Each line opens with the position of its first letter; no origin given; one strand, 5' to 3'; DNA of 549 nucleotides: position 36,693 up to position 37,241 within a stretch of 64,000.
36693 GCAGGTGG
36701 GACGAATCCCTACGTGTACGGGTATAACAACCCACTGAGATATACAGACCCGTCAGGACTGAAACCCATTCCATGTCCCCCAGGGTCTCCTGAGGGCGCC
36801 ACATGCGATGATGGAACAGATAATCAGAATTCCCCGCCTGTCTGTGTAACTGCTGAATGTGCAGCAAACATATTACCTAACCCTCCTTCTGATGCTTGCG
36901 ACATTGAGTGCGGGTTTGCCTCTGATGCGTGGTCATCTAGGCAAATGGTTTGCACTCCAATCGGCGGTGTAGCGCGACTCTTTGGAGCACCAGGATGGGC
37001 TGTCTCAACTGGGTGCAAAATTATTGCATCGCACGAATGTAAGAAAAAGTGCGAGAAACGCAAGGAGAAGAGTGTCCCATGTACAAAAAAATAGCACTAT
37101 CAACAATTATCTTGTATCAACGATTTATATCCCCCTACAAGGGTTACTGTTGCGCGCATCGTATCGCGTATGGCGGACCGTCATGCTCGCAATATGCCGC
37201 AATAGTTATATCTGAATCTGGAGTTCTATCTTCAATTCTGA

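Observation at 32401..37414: Rhs polymorphic-toxin locus with an unclassified Cys-rich C-terminal tip and a YidD/DUF37-like gene in the immunity position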

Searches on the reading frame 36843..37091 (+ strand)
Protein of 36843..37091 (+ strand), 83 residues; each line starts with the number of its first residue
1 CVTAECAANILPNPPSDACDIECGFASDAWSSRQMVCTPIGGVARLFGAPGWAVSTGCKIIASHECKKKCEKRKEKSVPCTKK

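Call 31: find_related_loci(query=A4, collection=metagenome_contigs, flank=6000)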
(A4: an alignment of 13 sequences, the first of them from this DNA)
Query A4 (83 aa) in metagenome_contigs; peptide patterns used: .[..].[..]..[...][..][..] (x = any residue, [..] = any of these).
184 stretches matched a pattern; 13 encode a relative of the query (tblastn E <= 1e-3); 13 distinct loci.
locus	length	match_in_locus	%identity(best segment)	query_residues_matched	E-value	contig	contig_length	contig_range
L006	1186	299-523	43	1-75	4e-18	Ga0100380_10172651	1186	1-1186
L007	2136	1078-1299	38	1-77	2e-11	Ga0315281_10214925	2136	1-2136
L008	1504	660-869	38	1-71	7e-9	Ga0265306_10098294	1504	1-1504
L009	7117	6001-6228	36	1-79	2e-8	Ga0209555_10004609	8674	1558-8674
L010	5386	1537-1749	38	1-72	6e-8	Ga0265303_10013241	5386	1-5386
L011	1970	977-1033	84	1-19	2e-7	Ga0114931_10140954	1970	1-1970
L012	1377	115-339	36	1-78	4e-7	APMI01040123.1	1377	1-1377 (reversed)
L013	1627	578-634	84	1-19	5e-7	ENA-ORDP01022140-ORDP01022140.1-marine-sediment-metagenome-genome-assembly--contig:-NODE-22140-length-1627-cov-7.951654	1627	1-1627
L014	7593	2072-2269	32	1-64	1e-5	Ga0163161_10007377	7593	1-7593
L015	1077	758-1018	32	1-72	1e-5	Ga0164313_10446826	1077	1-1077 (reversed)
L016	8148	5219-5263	87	1-15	2e-5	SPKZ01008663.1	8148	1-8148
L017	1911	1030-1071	86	1-14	3e-5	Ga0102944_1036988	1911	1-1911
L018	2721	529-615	48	1-29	4e-5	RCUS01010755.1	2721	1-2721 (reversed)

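Call 34: find_homologous_proteins(query=A4, max_evalue=0.001)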
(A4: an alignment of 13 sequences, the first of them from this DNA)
Query A4 (13 sequences) (83 aa, profile of the alignment): 2 proteins with E <= 0.001 among 192 candidates.
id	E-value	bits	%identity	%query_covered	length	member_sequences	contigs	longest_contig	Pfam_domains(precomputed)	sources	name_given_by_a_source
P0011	1.8e-28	117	38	90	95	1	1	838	-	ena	-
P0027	1.2e-22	98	38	76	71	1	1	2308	-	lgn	-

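Call 36: find_encoding_contigs(protein=P0027, flank=5000)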
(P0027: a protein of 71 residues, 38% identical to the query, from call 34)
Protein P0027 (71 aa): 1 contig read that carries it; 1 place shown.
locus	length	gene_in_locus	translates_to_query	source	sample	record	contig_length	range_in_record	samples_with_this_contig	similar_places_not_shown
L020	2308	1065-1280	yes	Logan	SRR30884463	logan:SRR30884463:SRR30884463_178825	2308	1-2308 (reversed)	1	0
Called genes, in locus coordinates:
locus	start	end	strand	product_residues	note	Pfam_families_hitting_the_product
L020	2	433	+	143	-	?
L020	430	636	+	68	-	-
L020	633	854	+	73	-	-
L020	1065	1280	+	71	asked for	-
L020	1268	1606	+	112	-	PF01809:YidD (weak)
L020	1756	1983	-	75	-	-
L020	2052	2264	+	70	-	-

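Call 52: search_solved_structures(query=A4, max_evalue=1)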
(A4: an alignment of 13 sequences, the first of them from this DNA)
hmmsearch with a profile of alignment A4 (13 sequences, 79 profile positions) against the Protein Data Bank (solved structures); distinct sequences matched with E-value up to 1: 1.
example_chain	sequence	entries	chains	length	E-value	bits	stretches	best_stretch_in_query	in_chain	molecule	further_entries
4xjv_A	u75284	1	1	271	0.82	13.4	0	6-51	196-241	S-acyl fatty acid synthase thioesterase, medium chain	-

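Call 64: predict_structure(alignment_id=A4)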
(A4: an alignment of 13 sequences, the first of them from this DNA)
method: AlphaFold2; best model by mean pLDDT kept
length: 83 residues; sequences in the alignment: 13
mean_pLDDT: 54.8   pTM: 0.38
mean pLDDT of the five models: 54.8, 54.5, 53.3, 52.9, 48.5
residues with pLDDT >= 90: 0; 70-90: 1; 50-70: 52; < 50: 30
segments of 3 or more residues with pLDDT < 50: 1-14, 28-31, 40-42, 77-83
pLDDT, mean of each block of 10 residues (from residue 1): 44 54 56 51 53 61 69 55 40
secondary structure, 60 per line:
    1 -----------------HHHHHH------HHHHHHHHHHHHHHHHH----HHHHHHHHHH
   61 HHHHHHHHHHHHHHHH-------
elements in order: H18-23 H30-46 H51-76
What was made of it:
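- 36843..37091 (+): 83-aa family-specific tip core. Framework: C-x4-C, C-x3-C, C, a hydrophobic Gly/Pro-containing segment, C, C-x3-C, then a charged tail with a last Cys. No known family. AlphaFold2 model helical but of low confidence (call 64).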

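Call 85: search_protein_families(library=pfam, alignment_id=A4, max_evalue=1)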
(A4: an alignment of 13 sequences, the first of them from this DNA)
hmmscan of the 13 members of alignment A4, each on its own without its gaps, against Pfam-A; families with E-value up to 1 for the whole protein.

A. member 1, seq(83 aa): 0 families

B. families by the number of members that match (of 13 scanned): 4 families
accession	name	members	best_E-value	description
PF22443.2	FbpC-like_RD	1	0.024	FbpC-like, regulatory domain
PF00001.26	7tm_1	1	0.18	7 transmembrane receptor (rhodopsin family)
PF14861.11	Antimicrobial21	1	0.3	Plant antimicrobial peptide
PF14295.12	PAN_4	1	0.58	PAN domain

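Call 86: search_protein_families(library=ncbifam, alignment_id=A4, max_evalue=1)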
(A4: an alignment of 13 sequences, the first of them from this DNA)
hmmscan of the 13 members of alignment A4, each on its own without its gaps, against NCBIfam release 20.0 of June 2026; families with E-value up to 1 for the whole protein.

A. member 1, seq(83 aa): 0 families

B. families by the number of members that match (of 13 scanned): 0 families
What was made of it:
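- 36843..37091 (+): No Pfam, NCBIfam or PDB hit (calls 52, 85, 86).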

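Call 89: fold_search(model_id=the predicted structure, library=pdb)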
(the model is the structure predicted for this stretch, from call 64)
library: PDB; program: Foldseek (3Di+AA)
matches with E <= 10: 9; with E <= 0.001: 0
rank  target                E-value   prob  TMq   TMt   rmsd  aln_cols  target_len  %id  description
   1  8gym_T5               5.4e+00  0.06  0.27  0.18  10.7        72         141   18  Cryo-EM structure of Tetrahymena thermophila respiratory mega-complex MC IV2+(I+III2+II)2 (released 2023-06-14)
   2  4wfd_B                6.9e+00  0.04  0.24  0.22  10.2        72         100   14  Structure of the Rrp6-Rrp47-Mtr4 interaction (released 2014-10-29)
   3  4nsr_B                7.3e+00  0.11  0.40  0.38   5.7        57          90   16  Crystal structure of the Immunity protein (released 2014-04-16)
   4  7tgh_T5               8.8e+00  0.04  0.26  0.19  10.0        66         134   17  Cryo-EM structure of respiratory super-complex CI+III2 from Tetrahymena thermophila (released 2022-04-06)
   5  8ukh_A                9.4e+00  0.08  0.30  0.42   4.9        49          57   10  Crystal structure of Plasmodium falciparum CelTOS in complex with antibody 4h12 (released 2024-09-11)
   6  4nso_B                9.4e+00  0.07  0.37  0.34   5.6        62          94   14  Crystal structure of the effector-immunity protein complex (released 2014-04-16)
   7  4wfc_B                9.4e+00  0.03  0.23  0.19  10.2        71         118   14  Structure of the Rrp6-Rrp47 interaction (released 2014-10-29)
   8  2wgb_B                1.0e+01  0.08  0.34  0.20  10.1        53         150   17  Crystal structure of the TetR-like transcriptional regulator LfrR from Mycobacterium smegmatis (released 2009-10-20)
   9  5c0w_L                1.0e+01  0.03  0.22  0.18  10.4        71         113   14  Structure of a 12-subunit nuclear exosome complex bound to single-stranded RNA substrates (released 2015-07-29)
